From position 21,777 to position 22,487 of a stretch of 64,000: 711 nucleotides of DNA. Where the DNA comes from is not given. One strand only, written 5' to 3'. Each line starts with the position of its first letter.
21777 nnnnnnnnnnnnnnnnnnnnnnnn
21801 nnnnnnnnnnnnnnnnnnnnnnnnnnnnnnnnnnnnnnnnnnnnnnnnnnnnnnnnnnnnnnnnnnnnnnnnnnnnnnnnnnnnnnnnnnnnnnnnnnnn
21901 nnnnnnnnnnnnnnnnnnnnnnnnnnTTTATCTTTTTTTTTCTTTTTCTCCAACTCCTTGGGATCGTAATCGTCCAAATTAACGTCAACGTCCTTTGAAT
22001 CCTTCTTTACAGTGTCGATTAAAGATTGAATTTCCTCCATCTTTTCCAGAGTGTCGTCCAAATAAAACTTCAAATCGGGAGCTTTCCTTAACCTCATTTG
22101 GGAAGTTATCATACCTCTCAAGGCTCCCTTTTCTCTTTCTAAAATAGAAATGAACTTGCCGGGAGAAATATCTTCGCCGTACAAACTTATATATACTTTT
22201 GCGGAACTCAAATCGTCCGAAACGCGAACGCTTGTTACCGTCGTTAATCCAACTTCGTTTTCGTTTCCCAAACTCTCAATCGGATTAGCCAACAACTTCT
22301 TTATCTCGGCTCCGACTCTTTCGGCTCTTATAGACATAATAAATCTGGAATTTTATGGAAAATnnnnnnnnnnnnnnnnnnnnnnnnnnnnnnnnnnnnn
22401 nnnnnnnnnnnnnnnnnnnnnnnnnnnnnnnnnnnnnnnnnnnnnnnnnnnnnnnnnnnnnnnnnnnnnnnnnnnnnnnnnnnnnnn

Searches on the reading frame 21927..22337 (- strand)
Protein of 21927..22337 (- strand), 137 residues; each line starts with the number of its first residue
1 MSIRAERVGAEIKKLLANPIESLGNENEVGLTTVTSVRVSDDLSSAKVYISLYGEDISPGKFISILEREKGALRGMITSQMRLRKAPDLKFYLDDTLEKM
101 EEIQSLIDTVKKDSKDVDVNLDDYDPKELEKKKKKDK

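Call 25: search_protein_families(library=pfam, proteins=[window:21927-22337:-], max_evalue=0.0001)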
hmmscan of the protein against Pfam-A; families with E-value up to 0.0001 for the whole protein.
window:21927-22337:- (137 aa): 1 family
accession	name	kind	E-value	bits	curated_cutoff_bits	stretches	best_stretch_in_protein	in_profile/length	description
PF02033.23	RBFA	-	5e-25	88.3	34.7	1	4-107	1-105/105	Ribosome-binding factor A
